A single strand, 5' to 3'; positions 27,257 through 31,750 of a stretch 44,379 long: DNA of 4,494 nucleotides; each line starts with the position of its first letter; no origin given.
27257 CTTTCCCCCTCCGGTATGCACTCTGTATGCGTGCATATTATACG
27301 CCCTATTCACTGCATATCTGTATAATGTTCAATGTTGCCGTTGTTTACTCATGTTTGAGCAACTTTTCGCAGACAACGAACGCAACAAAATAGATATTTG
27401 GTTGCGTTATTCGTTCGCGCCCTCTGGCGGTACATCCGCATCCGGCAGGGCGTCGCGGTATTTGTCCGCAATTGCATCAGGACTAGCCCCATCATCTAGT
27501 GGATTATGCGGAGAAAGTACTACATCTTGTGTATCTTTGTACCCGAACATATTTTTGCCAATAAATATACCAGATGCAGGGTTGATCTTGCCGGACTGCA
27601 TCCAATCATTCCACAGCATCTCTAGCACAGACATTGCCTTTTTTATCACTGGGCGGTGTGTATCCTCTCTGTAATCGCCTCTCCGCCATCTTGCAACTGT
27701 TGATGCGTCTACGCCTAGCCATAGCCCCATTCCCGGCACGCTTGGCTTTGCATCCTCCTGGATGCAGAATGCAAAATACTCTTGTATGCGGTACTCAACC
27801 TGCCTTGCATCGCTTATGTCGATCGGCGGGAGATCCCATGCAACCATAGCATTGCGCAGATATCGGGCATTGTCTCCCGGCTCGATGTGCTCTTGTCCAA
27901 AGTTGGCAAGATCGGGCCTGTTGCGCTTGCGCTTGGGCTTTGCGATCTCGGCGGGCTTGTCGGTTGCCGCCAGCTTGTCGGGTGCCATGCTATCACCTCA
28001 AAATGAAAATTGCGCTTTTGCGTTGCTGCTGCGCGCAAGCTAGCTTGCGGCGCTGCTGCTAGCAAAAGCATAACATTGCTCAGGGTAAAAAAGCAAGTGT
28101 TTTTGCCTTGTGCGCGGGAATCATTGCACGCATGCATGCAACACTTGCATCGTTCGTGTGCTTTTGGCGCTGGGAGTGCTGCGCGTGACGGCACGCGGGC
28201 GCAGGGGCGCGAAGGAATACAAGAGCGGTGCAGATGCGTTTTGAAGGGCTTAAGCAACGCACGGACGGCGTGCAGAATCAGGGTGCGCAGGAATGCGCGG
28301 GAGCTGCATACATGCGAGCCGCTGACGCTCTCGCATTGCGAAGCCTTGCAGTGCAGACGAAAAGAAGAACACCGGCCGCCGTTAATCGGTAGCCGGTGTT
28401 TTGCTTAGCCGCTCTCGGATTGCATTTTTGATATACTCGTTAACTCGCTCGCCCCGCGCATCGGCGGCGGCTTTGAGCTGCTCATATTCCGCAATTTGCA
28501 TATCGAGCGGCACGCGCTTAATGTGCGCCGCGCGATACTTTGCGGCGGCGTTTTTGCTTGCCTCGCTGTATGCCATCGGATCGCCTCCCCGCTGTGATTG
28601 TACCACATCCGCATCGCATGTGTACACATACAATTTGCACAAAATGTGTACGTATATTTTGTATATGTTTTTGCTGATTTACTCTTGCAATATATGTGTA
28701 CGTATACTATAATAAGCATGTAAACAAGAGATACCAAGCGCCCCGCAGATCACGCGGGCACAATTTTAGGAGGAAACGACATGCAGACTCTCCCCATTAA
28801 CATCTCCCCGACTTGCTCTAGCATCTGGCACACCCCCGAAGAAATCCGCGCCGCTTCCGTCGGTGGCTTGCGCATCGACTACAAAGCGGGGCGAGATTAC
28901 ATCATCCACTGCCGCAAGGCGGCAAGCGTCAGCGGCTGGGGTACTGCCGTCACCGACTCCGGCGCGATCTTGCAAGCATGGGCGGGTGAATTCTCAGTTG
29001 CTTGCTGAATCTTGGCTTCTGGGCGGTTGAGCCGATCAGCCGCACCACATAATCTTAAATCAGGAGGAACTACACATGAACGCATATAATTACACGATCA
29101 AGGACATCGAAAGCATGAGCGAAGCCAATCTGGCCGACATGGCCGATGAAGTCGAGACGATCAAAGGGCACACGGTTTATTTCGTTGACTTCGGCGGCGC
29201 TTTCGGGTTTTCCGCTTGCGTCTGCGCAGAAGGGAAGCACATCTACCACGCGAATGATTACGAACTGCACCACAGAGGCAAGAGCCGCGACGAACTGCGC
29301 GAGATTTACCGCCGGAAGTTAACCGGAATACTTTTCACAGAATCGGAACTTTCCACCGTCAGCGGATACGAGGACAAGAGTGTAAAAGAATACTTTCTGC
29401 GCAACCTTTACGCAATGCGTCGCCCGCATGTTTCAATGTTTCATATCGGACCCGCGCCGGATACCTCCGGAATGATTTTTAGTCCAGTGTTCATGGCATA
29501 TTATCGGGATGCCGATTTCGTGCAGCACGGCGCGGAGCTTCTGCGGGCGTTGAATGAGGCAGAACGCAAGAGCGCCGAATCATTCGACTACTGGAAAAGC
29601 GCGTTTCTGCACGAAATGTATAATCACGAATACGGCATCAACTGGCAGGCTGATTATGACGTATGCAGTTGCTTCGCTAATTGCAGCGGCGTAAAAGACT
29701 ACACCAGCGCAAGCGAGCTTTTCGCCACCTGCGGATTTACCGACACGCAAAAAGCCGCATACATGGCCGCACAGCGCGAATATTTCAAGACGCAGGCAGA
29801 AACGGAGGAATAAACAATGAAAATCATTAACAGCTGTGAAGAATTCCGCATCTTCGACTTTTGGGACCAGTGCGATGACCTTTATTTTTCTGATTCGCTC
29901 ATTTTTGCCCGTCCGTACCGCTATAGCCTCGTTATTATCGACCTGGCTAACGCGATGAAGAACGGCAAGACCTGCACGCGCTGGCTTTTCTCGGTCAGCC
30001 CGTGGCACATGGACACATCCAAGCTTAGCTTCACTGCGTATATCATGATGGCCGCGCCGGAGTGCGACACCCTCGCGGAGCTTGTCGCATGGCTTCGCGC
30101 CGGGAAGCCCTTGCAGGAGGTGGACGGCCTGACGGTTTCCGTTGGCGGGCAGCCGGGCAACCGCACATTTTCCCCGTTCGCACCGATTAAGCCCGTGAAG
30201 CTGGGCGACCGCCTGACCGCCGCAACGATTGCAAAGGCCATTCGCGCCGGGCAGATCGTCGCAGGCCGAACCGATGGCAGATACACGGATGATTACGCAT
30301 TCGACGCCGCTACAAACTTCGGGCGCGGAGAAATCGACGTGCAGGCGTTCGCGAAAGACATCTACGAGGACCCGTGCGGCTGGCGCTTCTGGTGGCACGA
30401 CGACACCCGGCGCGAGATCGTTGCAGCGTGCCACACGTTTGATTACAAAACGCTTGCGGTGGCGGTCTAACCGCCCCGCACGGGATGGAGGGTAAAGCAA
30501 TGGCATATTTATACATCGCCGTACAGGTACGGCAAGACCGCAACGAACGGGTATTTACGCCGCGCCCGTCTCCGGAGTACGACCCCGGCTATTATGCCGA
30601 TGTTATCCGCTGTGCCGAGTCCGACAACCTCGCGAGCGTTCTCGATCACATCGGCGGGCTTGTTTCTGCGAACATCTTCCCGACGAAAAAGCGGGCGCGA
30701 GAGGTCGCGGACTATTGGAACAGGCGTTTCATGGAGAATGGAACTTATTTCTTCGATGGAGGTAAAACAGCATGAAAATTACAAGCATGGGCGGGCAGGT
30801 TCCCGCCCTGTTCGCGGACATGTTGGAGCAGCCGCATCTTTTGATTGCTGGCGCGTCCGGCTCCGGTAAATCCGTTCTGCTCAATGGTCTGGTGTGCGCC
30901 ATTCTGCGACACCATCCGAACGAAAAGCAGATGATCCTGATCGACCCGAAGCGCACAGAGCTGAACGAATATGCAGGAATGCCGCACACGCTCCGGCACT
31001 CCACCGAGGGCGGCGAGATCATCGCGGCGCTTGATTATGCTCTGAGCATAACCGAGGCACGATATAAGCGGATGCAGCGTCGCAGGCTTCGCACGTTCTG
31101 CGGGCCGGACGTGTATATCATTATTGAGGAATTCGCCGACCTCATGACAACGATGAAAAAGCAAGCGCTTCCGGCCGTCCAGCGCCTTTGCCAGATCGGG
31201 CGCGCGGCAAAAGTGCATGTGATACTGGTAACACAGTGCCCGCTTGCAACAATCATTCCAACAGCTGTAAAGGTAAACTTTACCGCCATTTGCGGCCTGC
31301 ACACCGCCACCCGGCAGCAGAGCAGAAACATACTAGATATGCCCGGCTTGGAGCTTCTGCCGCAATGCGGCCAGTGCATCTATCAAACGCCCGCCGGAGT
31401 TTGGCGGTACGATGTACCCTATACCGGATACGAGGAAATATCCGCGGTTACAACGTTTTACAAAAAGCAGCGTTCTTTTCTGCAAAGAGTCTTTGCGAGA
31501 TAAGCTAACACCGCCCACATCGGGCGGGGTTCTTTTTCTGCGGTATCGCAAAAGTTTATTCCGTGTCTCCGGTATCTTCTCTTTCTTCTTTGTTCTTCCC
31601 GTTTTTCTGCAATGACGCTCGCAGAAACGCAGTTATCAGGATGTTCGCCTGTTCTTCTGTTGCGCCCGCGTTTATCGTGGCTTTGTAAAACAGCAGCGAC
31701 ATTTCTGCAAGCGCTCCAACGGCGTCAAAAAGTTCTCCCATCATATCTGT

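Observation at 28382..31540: Self-contained opposite-strand cassette: an RHH regulator divergent from a five-gene operon ending in an FtsK/SpoIIIE-like ATPase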

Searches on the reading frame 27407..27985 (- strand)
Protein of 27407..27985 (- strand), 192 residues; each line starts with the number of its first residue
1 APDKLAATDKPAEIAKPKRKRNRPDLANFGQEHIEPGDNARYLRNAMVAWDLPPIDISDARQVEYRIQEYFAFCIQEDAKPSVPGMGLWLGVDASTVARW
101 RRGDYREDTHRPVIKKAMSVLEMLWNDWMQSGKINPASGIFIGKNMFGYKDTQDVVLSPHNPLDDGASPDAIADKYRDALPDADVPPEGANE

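Call 4: search_protein_families(library=pfam, proteins=[window:27407-27985:-], max_evalue=0.1)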
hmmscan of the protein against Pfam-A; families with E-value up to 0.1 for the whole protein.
window:27407-27985:- (192 aa): 1 family
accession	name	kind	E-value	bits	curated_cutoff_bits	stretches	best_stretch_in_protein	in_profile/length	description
PF16677.11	GP3_package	-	1.6e-09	38.3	29.4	1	58-155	7-105/105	DNA-packaging protein gp3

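Call 5: search_protein_families(library=phrogs, proteins=[window:27407-27985:-], max_evalue=0.01)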
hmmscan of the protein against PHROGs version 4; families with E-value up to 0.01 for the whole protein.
window:27407-27985:- (192 aa): 1 family
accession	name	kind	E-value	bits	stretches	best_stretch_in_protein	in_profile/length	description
phrog_606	-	head and packaging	7.2e-06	27.1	1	58-164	26-145/167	terminase small subunit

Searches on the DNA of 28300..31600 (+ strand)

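Call 8: search_dna_similar(query=window:28300-31600:+, collection=phages, mode=distant, max_rows=20)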
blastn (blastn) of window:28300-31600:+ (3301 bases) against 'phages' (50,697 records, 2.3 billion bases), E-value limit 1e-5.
No match.
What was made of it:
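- Tried and rejected: blastn of the cassette against isolated phages found no match (call 8).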

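Call 84: search_rna_families(source=window, start=28300, end=29100, threshold=evalue, max_evalue=1)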
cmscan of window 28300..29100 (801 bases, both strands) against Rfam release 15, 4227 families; matches with E-value up to 1: 4.
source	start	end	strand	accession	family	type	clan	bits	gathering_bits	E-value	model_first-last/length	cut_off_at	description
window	28484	28555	+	RF02552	RcsR1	Gene; sRNA;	-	21.3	60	0.079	1-96/96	no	RcsR1 sRNA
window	28361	28433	-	RF03168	c-di-GMP-I-UAU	Cis-reg; riboswitch;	CL00126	21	65.9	0.073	1-81/81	no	c-di-GMP-I-UAU riboswitch aptamer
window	28420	28442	-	RF01099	PK-IAV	Cis-reg;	-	17.4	47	0.85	14-36/48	no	Pseudoknot of influenza A virus gene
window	28401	28556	+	RF02883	BcKCsr2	Gene; sRNA;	-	16.5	40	0.36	1-129/129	no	Burkholderia sRNA 2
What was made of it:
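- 28716..28762 (+): Conserved leader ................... (28716-28734) followed by a small GC hairpin. Role unknown. No Rfam family (call 84).
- Tried and rejected: Rfam finds no family for the conserved leader (call 84).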

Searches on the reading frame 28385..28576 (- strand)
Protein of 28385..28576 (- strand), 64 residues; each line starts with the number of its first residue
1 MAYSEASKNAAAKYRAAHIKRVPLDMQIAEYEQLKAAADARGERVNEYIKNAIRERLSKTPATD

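Call 4: search_protein_families(library=pfam, proteins=[window:28385-28576:-], max_evalue=0.1)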
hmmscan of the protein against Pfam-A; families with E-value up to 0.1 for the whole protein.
seq(64 aa): 1 family
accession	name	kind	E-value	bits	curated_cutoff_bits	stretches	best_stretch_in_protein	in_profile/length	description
PF16777.11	RHH_7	-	0.074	13.9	27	1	20-56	32-68/74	Transcriptional regulator, RHH-like, CopG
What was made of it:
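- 28382..28576 (-): RHH-type repressor gene (64 aa, ATG at 28576 preceded by GGGGAGG), transcribed divergently from the operon. Pfam RHH_7 scores below its cut-off (call 4).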

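Call 5: search_protein_families(library=phrogs, proteins=[window:28385-28576:-], max_evalue=0.01)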
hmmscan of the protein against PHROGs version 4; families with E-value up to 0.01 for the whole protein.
seq(64 aa): 5 families
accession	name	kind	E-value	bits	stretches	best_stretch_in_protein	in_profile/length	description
phrog_13890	-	unknown function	6.5e-09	36.6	1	4-62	2-60/73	-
phrog_36180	-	unknown function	0.0021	18.9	1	18-58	128-168/186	-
phrog_582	-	transcription regulation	0.0026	19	1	6-60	44-98/105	Arc-like repressor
phrog_6506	-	transcription regulation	0.0042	18.1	1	28-61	18-51/59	Arc-like repressor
phrog_19714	-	unknown function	0.0056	18.3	1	8-59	23-72/75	-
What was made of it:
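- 28382..28576 (-): phrog_13890 E=6.5e-9 and Arc-like repressor phrog_582 E=0.0026 (call 5).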

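Call 6: search_protein_families(library=padloc, proteins=[window:28385-28576:-], max_evalue=0.01)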
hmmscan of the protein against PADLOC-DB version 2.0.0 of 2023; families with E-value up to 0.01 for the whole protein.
seq(64 aa): 0 families

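Call 7: search_protein_families(library=ncbifam, proteins=[window:28385-28576:-], max_evalue=0.01)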
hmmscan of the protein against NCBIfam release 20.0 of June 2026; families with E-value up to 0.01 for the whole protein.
seq(64 aa): 0 families

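Call 86: search_solved_structures(query=A5, max_evalue=10)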
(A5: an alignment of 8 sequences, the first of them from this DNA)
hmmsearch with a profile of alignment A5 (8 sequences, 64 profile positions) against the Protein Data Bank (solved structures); distinct sequences matched with E-value up to 10: 11.
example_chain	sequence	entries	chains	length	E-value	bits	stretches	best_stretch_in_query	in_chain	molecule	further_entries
1p94_A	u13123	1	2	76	0.0067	20.3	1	17-54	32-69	plasmid partition protein ParG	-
4hv0_A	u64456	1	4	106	0.018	18.9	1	23-61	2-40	AvtR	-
1u9p_A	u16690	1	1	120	0.04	17.8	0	28-61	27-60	pArc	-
2bnw_A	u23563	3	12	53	0.042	17.7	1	21-59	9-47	ORF OMEGA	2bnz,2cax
1b28_A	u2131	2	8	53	0.057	17.3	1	19-61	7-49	PROTEIN (REGULATORY PROTEIN ARC) | ARC REPRESSOR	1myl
1irq_A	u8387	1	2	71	0.06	17.2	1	19-59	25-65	omega transcriptional repressor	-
5x3t_A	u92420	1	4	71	0.13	16.2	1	19-61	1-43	Antitoxin VapB26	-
6l8p_A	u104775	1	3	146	0.41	14.6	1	30-50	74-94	RidA family protein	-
1baz_A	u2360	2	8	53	0.51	14.3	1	18-61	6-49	ARC REPRESSOR | PROTEIN (ARC FV10 REPRESSOR)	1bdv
2an7_A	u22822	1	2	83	0.87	13.5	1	19-50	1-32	Protein parD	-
7mwr_A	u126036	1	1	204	1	13.3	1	20-45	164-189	LHD101A54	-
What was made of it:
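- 28382..28576 (-): A family profile hits ParG, AvtR, Arc, omega, VapB and ParD at E 0.007-0.9 over the same residues (call 86).
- On Ribbon-helix-helix (Arc/MetJ/CopG) repressors: The family profile's top seven PDB hits are all RHH proteins (ParG E=0.0067, AvtR, Arc, omega, VapB26) over the same residues (call 86).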

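Call 87: search_protein_families(library=pfam, alignment_id=A5, max_evalue=1)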
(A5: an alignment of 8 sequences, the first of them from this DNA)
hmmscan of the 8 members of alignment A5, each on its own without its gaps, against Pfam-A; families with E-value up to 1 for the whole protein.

A. member 1, seq(64 aa): 1 family
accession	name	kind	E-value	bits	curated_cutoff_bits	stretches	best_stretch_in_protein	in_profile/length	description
PF16777.11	RHH_7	-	0.074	13.9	27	1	20-56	32-68/74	Transcriptional regulator, RHH-like, CopG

B. families by the number of members that match (of 8 scanned): 10 families
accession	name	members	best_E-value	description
PF08681.18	TacA1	3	0.0017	Antitoxin TacA 1-like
PF21983.2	NikA-like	2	9.4e-05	Mobilization protein NikA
PF16777.11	RHH_7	2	0.074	Transcriptional regulator, RHH-like, CopG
PF07704.17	PSK_trans_fac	1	0.0098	Rv0623-like transcription factor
PF09386.16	ParD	1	0.023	Antitoxin ParD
PF23807.1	RHH_10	1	0.025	Ribbon-helix-helix protein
PF20121.4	DUF6511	1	0.052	Family of unknown function (DUF6511)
PF09274.16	ParG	1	0.092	ParG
PF06766.16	Hydrophobin_2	1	0.095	Fungal hydrophobin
PF00272.24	Cecropin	1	0.14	Cecropin family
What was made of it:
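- Two RHH variants in relatives hit the NikA-like mobilisation family weakly (best E=9.4e-5; call 87).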

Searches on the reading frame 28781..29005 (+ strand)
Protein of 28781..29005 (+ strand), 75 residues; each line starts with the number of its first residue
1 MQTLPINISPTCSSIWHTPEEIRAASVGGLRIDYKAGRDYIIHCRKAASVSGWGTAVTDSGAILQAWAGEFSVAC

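Call 4: search_protein_families(library=pfam, proteins=[window:28781-29005:+], max_evalue=0.1)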
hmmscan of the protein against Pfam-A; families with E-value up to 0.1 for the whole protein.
window:28781-29005:+ (75 aa): 0 families

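Call 5: search_protein_families(library=phrogs, proteins=[window:28781-29005:+], max_evalue=0.01)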
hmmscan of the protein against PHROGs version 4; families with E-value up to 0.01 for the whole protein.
window:28781-29005:+ (75 aa): 0 families

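Call 6: search_protein_families(library=padloc, proteins=[window:28781-29005:+], max_evalue=0.01)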
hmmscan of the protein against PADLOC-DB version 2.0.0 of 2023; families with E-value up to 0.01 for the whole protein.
window:28781-29005:+ (75 aa): 0 families

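Call 7: search_protein_families(library=ncbifam, proteins=[window:28781-29005:+], max_evalue=0.01)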
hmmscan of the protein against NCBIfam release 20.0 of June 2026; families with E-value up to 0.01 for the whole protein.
window:28781-29005:+ (75 aa): 0 families

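Call 98: search_solved_structures(query=window:28781-29005:+, max_evalue=10)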
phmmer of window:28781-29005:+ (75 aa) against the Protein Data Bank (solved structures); distinct sequences matched with E-value up to 10: 0.
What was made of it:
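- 28781..29008 (+): O1, 75 aa cargo gene of unknown function. No family or PDB hit (calls 4-7, 98).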
